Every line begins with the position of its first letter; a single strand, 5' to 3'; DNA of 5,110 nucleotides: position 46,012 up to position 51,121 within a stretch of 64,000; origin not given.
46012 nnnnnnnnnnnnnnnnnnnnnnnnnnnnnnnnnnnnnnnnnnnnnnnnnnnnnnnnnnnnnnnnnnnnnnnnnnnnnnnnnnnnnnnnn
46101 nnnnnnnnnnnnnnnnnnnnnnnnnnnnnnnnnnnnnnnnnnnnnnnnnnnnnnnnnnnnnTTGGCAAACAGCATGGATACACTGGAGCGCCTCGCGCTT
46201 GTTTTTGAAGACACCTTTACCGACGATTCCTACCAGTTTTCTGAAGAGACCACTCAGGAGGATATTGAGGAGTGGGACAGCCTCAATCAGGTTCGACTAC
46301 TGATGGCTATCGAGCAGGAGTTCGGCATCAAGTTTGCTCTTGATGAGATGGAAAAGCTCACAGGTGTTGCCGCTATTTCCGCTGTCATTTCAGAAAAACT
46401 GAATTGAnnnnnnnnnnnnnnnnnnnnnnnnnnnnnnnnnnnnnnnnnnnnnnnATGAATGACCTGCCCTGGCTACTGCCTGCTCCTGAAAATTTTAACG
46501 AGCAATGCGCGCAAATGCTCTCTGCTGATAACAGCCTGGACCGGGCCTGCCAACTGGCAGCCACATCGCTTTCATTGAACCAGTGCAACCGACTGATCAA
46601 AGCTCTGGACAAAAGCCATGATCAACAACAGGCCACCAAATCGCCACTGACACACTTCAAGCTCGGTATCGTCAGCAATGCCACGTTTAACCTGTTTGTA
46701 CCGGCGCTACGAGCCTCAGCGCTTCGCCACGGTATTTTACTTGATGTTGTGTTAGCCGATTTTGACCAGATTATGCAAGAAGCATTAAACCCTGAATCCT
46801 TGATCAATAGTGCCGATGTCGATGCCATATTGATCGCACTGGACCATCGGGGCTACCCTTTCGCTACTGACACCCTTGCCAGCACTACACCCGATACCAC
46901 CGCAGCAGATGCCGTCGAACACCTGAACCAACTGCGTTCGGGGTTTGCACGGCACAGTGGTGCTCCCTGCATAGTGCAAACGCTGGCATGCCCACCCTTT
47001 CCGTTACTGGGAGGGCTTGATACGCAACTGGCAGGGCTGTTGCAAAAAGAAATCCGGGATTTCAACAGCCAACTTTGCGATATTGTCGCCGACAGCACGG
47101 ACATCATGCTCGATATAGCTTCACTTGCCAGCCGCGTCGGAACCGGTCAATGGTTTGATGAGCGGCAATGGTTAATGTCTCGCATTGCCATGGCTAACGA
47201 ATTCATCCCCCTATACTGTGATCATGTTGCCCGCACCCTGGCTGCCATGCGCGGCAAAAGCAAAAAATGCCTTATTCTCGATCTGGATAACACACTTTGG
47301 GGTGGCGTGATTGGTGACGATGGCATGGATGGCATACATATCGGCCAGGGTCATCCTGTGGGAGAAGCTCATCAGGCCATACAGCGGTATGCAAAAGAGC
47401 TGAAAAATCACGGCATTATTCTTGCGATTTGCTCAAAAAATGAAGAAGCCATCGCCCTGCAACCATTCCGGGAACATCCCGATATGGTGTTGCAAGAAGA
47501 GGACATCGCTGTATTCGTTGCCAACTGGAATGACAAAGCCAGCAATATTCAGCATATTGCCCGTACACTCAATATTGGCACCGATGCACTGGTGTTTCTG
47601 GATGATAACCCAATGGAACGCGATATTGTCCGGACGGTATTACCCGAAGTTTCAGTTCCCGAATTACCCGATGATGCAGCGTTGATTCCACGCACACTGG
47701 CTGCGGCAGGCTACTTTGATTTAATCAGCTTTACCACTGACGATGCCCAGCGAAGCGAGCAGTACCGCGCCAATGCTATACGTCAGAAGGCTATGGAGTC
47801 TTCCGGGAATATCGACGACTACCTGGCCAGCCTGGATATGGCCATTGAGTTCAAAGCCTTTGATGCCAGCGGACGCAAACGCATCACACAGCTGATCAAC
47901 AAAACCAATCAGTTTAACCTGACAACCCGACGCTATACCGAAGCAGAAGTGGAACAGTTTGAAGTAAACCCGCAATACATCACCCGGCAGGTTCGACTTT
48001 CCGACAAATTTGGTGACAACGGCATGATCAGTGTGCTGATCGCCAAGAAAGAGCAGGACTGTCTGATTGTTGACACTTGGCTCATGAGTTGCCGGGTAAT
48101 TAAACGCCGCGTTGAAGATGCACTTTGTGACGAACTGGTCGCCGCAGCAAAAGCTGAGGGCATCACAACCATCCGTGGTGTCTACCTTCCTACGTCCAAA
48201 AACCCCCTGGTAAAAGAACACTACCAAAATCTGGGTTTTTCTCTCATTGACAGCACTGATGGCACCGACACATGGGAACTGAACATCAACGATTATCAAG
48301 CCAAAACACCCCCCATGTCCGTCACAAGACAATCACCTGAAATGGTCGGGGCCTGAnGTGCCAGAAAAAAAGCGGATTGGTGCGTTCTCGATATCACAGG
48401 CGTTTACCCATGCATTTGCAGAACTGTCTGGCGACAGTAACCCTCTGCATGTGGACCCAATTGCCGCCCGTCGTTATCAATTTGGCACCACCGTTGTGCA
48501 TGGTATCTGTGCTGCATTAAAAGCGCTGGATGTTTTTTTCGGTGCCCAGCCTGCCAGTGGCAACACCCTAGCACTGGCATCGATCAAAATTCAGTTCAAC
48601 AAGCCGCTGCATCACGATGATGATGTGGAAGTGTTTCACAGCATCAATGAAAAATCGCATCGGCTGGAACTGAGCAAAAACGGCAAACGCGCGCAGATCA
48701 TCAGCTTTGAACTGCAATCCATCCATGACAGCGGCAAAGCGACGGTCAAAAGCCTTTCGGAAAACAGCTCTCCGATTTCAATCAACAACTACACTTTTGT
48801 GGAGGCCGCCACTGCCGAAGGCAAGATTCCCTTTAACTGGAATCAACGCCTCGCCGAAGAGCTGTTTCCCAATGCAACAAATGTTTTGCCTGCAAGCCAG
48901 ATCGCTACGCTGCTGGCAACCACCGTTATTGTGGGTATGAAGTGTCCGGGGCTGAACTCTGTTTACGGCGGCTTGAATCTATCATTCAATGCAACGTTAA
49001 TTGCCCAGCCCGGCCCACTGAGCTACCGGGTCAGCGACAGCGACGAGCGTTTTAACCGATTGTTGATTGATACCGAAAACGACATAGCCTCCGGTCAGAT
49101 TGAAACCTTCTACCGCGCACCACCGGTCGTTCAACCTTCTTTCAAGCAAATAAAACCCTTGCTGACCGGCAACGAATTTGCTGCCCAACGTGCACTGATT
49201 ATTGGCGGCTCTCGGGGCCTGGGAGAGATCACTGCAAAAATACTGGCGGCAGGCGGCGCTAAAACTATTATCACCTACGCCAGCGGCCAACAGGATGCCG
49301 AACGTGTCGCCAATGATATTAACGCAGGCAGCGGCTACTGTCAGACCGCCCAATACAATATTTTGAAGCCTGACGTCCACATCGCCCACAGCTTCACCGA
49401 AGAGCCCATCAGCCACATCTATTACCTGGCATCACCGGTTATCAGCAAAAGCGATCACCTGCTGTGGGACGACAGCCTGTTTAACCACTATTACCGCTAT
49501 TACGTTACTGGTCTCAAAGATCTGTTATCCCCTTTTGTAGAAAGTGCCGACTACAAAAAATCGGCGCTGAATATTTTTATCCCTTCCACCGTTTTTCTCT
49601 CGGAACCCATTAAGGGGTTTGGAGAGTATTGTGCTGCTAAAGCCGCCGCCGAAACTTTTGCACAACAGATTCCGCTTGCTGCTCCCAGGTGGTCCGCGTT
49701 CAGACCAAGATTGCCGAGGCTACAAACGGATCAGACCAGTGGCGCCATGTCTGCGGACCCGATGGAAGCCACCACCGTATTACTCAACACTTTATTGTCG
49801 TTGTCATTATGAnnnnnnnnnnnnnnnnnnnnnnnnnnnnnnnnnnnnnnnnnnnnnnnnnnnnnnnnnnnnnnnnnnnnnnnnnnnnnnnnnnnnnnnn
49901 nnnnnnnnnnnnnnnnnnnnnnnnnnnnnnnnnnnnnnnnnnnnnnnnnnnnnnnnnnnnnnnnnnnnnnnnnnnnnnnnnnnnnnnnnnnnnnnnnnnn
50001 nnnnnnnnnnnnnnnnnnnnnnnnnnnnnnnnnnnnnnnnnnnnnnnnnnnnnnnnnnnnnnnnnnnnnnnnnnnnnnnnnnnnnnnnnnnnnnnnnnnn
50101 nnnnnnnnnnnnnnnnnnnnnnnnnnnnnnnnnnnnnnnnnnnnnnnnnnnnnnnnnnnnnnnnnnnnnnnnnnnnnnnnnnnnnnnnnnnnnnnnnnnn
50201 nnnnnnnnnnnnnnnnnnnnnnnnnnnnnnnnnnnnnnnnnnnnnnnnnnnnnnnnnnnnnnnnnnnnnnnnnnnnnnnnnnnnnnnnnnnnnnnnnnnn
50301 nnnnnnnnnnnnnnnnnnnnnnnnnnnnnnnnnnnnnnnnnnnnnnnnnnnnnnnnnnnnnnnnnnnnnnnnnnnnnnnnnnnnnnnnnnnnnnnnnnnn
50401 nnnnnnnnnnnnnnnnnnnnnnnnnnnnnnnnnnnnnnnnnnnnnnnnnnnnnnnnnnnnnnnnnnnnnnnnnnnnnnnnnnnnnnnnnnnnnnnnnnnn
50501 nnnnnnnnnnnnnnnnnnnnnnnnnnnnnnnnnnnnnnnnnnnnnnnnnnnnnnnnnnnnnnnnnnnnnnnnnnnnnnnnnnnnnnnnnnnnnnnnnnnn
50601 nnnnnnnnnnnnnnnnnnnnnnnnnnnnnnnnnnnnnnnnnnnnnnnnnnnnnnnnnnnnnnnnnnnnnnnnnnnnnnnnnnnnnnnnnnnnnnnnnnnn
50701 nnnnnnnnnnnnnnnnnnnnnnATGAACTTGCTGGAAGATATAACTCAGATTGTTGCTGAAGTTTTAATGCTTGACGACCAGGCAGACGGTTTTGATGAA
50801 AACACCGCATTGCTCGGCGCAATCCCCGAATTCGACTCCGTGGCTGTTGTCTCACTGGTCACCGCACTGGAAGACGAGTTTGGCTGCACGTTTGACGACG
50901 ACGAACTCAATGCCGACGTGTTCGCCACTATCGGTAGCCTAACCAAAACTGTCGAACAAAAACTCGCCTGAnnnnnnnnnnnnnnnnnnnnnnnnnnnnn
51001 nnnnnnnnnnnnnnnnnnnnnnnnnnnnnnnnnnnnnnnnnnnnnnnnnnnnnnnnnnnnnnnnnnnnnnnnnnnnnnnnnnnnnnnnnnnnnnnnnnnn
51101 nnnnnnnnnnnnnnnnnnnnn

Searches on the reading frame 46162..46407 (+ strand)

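Call 4: search_protein_families(library=pfam, proteins=[window:46162-46407:+], max_evalue=0.01)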
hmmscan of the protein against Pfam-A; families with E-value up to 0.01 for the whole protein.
window:46162-46407:+ (81 aa): 1 family
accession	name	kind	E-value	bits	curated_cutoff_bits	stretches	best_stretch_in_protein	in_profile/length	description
PF00550.31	PP-binding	-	1.7e-05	25.4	20.8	1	39-75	30-66/67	Phosphopantetheine attachment site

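Call 6: search_protein_families(library=ncbifam, proteins=[window:46162-46407:+], max_evalue=0.01)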
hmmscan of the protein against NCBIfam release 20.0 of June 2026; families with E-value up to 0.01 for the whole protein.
window:46162-46407:+ (81 aa): 11 families
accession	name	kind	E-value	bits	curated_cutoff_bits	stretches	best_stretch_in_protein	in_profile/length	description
NF002148.0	PRK00982.1-2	subfamily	2.3e-08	33.8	71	1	8-79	6-77/79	acyl carrier protein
TIGR00517.1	acyl_carrier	equivalog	2.4e-07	30.5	70.45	1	23-77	21-74/77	acyl carrier protein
NF002149.0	PRK00982.1-3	equivalog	6.1e-07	29.3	106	1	38-72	35-70/78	acyl carrier protein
NF002151.0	PRK00982.1-5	equivalog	2.4e-06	27.6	92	1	21-77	18-74/78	acyl carrier protein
NF002150.0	PRK00982.1-4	subfamily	1.5e-05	25.1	66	1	9-79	8-78/80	acyl carrier protein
NF006031.0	PRK08172.1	equivalog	5.3e-05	23.8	76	1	38-80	36-78/82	acyl carrier protein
NF005480.0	PRK07081.1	equivalog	0.0016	18.4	72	1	40-73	35-67/83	acyl carrier protein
NF005079.0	PRK06508.1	equivalog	0.0027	18.1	83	1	7-63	4-60/93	acyl carrier protein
NF003464.0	PRK05087.1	equivalog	0.0034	17.4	68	1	13-65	9-61/78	D-alanine--poly(phosphoribitol) ligase subunit DltC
NF002147.0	PRK00982.1-1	equivalog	0.0086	15.9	84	1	8-77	9-78/83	acyl carrier protein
NF009104.0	PRK12449.1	equivalog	0.009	15.9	70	1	6-80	5-79/80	acyl carrier protein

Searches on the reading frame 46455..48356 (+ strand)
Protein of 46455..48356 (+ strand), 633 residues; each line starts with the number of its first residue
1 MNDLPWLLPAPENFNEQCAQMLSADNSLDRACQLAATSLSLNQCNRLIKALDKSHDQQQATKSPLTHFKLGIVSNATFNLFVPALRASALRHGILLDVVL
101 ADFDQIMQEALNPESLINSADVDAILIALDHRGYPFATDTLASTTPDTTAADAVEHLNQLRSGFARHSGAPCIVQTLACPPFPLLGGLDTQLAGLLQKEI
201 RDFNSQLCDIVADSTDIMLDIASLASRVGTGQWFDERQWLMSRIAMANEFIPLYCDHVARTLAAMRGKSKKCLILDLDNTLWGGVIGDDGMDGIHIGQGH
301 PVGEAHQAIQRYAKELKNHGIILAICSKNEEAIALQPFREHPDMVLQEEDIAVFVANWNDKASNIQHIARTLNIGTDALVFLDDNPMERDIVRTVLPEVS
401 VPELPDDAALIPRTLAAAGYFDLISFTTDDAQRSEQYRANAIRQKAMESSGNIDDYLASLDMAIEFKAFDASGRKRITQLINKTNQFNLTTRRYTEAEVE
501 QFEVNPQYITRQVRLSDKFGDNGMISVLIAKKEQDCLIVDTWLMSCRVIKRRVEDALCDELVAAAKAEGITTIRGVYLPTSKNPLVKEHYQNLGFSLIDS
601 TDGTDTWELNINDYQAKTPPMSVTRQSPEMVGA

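Call 4: search_protein_families(library=pfam, proteins=[window:46455-48356:+], max_evalue=0.01)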
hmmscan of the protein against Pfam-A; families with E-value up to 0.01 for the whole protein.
window:46455-48356:+ (633 aa): 1 family
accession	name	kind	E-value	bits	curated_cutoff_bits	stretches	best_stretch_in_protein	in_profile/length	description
PF21211.3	FkbH_N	-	8e-09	36.1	27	1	69-258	1-187/192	FkbH, N-terminal domain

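Call 6: search_protein_families(library=ncbifam, proteins=[window:46455-48356:+], max_evalue=0.01)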
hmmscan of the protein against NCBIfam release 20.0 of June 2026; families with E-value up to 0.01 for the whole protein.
window:46455-48356:+ (633 aa): 2 families
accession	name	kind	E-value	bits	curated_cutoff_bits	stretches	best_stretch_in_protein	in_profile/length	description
TIGR01686.1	FkbH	subfamily_domain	5.6e-91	305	146.65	1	270-597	3-321/323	FkbH domain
TIGR01681.1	HAD-SF-IIIC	subfamily_domain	5.3e-17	62.9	35.75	1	271-392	1-128/132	HAD-IIIC family phosphatase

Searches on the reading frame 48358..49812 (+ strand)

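Call 4: search_protein_families(library=pfam, proteins=[window:48358-49812:+], max_evalue=0.01)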
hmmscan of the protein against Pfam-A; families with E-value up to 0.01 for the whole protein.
window:48358-49812:+ (484 aa): 3 families
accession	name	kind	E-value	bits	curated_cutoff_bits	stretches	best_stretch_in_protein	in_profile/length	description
PF01575.25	MaoC_dehydratas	-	6.3e-13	48.8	27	1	12-100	18-105/123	MaoC like domain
PF00106.31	adh_short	-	1.8e-08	34.5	26.6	1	278-438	2-163/195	short chain dehydrogenase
PF08659.16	KR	-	0.0033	17.8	22.6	1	280-323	4-47/180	KR domain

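Call 6: search_protein_families(library=ncbifam, proteins=[window:48358-49812:+], max_evalue=0.01)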
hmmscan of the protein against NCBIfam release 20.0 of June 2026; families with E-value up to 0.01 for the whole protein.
window:48358-49812:+ (484 aa): 74 families (the best 25 are shown)
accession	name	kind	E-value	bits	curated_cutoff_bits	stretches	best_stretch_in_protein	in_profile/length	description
NF005868.0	PRK07806.1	subfamily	1.7e-08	34.3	162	1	275-333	5-63/248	SDR family oxidoreductase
NF041159.1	Rham_dhyd_Thplmales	equivalog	6.9e-08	32.2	450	1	273-341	2-68/253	L-rhamnose 1-dehydrogenase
NF009383.0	PRK12742.1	equivalog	8.1e-08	32.1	343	1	273-330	3-60/237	SDR family oxidoreductase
NF006393.0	PRK08642.1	equivalog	4.7e-07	29.5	292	1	275-322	5-52/254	3-oxoacyl-ACP reductase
NF005975.0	PRK08063.1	equivalog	4.7e-07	29.3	328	1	277-335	5-63/250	enoyl-[acyl-carrier-protein] reductase FabL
NF004200.0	PRK05653.1-5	equivalog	6.9e-07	29.1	273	1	277-337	3-63/242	3-oxoacyl-ACP reductase FabG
NF004199.0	PRK05653.1-4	equivalog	9.1e-07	28.7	301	1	273-329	2-58/247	3-oxoacyl-ACP reductase FabG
NF006045.0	PRK08190.1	subfamily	1.2e-06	27.7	282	1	17-102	31-114/467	bifunctional enoyl-CoA hydratase/phosphate acetyltransferase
NF009384.0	PRK12743.1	equivalog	2.3e-06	27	264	1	275-338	5-68/258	SDR family oxidoreductase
NF005446.0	PRK07035.1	equivalog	3.8e-06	26.4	373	1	275-332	10-66/255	SDR family oxidoreductase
NF005473.0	PRK07069.1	equivalog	4.5e-06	26.4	339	1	274-327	8-61/262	SDR family oxidoreductase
NF004521.0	PRK05866.1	equivalog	5.2e-06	25.8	368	1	256-335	20-98/294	SDR family oxidoreductase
NF005559.1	PRK07231.1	subfamily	5.6e-06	26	215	1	276-325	4-52/249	glucose 1-dehydrogenase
NF053542.1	FlxB_rubin_SDR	equivalog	6e-06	26.2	340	1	278-337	2-61/239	flexirubin biosynthesis SDR family reductase FlxB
NF009546.0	PRK12935.1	equivalog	7.4e-06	25.7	418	1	277-353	7-81/247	acetoacetyl-CoA reductase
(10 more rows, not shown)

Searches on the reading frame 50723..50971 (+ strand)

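Call 4: search_protein_families(library=pfam, proteins=[window:50723-50971:+], max_evalue=0.01)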
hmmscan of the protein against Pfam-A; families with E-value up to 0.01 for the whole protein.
window:50723-50971:+ (82 aa): 1 family
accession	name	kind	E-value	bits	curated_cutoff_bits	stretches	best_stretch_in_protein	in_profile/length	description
PF00550.31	PP-binding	-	1.7e-08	35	20.8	1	6-75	2-65/67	Phosphopantetheine attachment site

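Call 6: search_protein_families(library=ncbifam, proteins=[window:50723-50971:+], max_evalue=0.01)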
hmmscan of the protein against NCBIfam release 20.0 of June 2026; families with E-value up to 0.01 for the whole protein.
window:50723-50971:+ (82 aa): 11 families
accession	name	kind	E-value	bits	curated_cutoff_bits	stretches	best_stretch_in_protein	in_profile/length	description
NF005480.0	PRK07081.1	equivalog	3.3e-08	33.3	72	1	6-79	4-75/83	acyl carrier protein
NF058660.1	cispen_ACP_AmcB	equivalog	1.1e-07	31.9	80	1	4-80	3-78/80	cispentacin biosynthesis acyl carrier protein AmcB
NF005798.0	PRK07639.1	equivalog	3.3e-06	27.4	100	1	4-80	7-81/91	petrobactin biosynthesis protein AsbD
NF002148.0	PRK00982.1-2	subfamily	3.6e-06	26.7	71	1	2-80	4-77/79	acyl carrier protein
NF002150.0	PRK00982.1-4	subfamily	6.1e-06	26.4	66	1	3-80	6-78/80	acyl carrier protein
TIGR00517.1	acyl_carrier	equivalog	1.9e-05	24.5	70.45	1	2-79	3-75/77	acyl carrier protein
NF002149.0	PRK00982.1-3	equivalog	0.00013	21.8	106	1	5-62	6-60/78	acyl carrier protein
NF006617.0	PRK09184.1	subfamily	0.00029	20.8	70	1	4-80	15-93/96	phosphopantetheine-binding protein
NF003464.0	PRK05087.1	equivalog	0.00034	20.6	68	1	1-79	1-76/78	D-alanine--poly(phosphoribitol) ligase subunit DltC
NF002151.0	PRK00982.1-5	equivalog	0.00071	19.7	92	1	4-80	5-76/78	acyl carrier protein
NF052616.1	ACP_for_OlsHI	equivalog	0.00077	19.8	130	1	10-80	12-80/83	ornithine lipid biosynthesis acyl carrier protein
